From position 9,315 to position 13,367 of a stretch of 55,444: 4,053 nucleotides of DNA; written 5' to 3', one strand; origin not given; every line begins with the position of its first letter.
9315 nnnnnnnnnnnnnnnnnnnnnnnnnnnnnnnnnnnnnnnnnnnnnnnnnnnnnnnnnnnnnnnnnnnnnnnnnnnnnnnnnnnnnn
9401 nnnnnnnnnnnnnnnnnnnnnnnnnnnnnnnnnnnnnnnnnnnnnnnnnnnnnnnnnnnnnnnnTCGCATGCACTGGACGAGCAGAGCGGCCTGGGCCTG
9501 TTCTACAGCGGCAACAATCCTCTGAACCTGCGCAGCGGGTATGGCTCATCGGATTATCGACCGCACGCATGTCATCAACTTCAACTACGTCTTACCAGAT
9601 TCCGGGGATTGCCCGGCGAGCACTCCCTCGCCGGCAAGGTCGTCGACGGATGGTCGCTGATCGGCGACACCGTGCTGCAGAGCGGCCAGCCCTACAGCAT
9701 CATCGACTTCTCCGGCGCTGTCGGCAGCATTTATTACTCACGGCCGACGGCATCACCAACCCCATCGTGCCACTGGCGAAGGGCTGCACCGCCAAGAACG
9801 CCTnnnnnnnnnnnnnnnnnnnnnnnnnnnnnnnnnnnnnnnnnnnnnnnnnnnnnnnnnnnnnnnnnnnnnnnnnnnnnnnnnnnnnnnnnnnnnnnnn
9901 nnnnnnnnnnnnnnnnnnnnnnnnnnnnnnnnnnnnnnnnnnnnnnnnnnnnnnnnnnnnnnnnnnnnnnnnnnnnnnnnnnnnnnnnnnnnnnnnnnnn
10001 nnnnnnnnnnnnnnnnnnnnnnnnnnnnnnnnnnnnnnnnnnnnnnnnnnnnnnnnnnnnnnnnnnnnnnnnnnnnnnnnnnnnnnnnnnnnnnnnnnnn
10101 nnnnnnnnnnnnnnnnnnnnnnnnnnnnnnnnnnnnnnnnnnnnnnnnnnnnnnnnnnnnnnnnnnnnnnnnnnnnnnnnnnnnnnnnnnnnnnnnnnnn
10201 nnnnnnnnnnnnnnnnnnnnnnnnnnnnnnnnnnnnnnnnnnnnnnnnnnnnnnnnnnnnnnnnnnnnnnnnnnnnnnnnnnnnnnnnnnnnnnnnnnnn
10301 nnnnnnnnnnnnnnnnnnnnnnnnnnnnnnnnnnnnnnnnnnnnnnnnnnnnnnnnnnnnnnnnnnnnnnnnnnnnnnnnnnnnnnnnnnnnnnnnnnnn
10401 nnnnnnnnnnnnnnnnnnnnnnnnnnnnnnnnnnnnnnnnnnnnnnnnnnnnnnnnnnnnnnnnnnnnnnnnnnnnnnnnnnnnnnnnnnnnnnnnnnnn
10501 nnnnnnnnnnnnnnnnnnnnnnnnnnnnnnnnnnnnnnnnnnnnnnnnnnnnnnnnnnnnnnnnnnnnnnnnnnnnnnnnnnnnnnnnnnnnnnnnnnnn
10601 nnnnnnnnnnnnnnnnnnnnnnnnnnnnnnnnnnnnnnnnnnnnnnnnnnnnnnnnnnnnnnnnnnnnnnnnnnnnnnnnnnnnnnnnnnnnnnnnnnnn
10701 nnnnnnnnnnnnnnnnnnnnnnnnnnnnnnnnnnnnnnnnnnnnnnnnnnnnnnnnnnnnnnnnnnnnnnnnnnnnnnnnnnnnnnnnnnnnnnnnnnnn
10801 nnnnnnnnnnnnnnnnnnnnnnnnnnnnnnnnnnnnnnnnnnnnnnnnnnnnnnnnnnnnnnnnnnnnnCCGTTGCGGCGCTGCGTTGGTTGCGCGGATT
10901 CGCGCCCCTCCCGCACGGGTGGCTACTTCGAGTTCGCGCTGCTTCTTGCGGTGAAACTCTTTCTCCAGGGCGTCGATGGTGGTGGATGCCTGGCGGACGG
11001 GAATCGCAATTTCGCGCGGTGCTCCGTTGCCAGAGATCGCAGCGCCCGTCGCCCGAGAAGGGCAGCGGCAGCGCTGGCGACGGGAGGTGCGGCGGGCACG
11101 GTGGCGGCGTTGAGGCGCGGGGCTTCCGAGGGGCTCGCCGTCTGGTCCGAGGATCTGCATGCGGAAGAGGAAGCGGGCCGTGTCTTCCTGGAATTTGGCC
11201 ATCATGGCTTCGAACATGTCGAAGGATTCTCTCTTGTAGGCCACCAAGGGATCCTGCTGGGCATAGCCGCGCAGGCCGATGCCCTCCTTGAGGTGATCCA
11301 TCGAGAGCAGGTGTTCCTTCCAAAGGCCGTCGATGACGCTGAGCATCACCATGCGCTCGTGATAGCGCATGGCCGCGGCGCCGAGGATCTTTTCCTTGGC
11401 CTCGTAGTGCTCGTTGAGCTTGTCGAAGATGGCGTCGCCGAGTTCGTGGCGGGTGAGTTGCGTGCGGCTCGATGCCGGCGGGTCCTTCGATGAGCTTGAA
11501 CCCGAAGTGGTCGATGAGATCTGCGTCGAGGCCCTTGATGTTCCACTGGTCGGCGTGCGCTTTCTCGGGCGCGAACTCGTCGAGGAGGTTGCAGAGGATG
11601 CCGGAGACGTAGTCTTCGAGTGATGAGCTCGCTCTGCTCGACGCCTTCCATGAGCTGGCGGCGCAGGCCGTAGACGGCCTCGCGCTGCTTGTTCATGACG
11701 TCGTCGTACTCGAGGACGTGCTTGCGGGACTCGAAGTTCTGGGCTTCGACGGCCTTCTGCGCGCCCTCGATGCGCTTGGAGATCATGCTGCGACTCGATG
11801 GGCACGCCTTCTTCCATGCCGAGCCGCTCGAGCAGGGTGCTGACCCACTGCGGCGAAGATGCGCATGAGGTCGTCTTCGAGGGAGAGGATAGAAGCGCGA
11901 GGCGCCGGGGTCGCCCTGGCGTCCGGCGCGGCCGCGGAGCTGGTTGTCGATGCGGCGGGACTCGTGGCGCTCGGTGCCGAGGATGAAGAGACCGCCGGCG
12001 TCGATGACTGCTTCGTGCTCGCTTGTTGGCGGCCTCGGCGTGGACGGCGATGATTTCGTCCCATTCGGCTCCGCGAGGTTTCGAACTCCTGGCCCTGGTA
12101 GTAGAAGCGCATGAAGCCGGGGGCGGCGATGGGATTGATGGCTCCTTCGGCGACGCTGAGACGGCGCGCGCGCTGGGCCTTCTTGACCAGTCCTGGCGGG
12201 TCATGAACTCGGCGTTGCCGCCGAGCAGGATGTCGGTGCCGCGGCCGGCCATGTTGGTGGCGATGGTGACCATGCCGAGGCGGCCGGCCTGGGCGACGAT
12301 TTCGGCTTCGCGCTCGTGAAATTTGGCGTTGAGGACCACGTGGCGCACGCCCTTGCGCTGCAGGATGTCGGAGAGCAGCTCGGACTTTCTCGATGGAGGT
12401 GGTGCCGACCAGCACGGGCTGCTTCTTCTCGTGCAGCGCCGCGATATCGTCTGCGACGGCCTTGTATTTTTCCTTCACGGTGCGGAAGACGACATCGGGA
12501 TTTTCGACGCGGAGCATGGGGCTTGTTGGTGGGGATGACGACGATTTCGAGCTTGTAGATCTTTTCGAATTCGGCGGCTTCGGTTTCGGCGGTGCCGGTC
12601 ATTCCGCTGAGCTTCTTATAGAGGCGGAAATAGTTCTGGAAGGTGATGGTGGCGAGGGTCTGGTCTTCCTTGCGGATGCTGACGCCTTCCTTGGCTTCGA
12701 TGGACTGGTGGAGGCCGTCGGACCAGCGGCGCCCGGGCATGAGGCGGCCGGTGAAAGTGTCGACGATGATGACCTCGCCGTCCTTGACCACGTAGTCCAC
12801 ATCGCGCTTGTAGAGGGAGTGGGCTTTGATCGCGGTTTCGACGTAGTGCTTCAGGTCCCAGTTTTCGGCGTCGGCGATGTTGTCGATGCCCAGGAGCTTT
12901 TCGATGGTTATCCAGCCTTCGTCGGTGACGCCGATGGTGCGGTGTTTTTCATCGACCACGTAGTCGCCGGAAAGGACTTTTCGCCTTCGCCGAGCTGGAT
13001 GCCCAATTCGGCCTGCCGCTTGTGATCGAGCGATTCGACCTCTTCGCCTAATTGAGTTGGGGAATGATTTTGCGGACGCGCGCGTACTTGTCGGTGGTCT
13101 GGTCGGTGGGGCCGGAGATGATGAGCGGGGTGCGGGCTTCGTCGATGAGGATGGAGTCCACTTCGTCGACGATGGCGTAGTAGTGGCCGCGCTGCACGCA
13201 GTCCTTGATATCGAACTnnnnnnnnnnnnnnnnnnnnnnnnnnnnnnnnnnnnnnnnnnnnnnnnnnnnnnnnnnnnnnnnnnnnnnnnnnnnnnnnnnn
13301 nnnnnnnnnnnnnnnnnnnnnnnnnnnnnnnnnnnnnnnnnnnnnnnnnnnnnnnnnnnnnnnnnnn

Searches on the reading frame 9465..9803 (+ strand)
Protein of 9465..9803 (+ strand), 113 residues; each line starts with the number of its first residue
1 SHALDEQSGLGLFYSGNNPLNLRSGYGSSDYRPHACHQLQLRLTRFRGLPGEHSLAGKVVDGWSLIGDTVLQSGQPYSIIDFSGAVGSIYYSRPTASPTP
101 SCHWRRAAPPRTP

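Call 19: search_protein_families(library=pfam, proteins=[window:9465-9803:+], max_evalue=0.001)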
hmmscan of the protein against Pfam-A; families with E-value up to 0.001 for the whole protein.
window:9465-9803:+ (113 aa): 1 family
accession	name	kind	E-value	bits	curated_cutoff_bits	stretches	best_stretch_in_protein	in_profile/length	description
PF25183.1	OMP_b-brl_4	-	1e-05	24.6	30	1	1-94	629-731/838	Outer membrane beta barrel domain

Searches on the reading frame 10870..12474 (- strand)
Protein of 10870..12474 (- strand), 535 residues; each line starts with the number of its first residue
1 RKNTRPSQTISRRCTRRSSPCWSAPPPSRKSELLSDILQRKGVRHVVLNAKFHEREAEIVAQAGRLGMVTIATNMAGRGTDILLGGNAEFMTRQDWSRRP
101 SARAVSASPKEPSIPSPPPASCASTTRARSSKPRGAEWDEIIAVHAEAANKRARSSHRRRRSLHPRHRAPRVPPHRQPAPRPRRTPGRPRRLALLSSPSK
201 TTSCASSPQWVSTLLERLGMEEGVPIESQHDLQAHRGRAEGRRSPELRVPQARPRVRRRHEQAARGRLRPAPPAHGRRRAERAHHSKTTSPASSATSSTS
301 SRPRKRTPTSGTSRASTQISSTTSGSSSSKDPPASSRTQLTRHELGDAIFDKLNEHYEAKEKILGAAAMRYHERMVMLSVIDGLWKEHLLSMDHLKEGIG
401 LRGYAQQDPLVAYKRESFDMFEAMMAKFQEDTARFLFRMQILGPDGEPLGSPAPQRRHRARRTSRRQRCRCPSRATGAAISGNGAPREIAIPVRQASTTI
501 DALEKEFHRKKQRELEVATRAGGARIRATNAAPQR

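Call 19: search_protein_families(library=pfam, proteins=[window:10870-12474:-], max_evalue=0.001)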
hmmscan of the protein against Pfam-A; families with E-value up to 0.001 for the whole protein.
window:10870-12474:- (535 aa): 2 families
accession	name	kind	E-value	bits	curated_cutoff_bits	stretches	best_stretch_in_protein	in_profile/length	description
PF07516.18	SecA_SW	-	7.7e-34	117.9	26.7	1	328-440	104-200/200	SecA Wing and Scaffold domain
PF21090.3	P-loop_SecA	-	1.3e-29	103.8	27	1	29-104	44-119/205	SecA P-loop domain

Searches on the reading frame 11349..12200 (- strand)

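Call 19: search_protein_families(library=pfam, proteins=[window:11349-12200:-], max_evalue=0.001)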
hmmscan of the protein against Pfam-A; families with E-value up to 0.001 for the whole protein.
window:11349-12200:- (284 aa): 2 families
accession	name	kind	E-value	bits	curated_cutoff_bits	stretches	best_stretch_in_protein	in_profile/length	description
PF21090.3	P-loop_SecA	-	3.5e-23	82.7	27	1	59-104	132-177/205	SecA P-loop domain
PF07516.18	SecA_SW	-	5.8e-21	75.9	26.7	1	137-191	4-59/200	SecA Wing and Scaffold domain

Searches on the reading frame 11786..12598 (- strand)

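Call 19: search_protein_families(library=pfam, proteins=[window:11786-12598:-], max_evalue=0.001)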
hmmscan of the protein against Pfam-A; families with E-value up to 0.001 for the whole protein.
window:11786-12598:- (271 aa): 1 family
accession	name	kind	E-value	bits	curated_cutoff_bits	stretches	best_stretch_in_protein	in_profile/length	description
PF21090.3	P-loop_SecA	-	6.1e-16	59.1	27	1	27-72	1-46/205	SecA P-loop domain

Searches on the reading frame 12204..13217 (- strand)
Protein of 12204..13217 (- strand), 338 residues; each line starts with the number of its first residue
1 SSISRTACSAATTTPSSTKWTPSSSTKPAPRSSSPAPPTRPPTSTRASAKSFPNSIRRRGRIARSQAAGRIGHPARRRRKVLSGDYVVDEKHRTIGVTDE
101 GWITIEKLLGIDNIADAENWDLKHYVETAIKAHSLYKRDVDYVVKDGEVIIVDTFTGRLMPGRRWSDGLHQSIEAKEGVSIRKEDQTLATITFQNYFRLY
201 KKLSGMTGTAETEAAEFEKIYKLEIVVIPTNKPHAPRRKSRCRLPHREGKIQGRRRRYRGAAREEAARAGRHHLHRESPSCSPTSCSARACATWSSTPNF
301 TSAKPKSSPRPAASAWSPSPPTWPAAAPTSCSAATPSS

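Call 19: search_protein_families(library=pfam, proteins=[window:12204-13217:-], max_evalue=0.001)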
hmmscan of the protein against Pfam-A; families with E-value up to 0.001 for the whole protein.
window:12204-13217:- (338 aa): 2 families
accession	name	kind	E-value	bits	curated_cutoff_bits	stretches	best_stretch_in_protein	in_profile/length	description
PF01043.26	SecA_PP_bind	-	1.1e-37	129.5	23.5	1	84-174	20-110/110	SecA preprotein cross-linking domain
PF07517.20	SecA_DEAD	-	1.2e-18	67.9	24.6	1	152-218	246-290/290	SecA DEAD-like domain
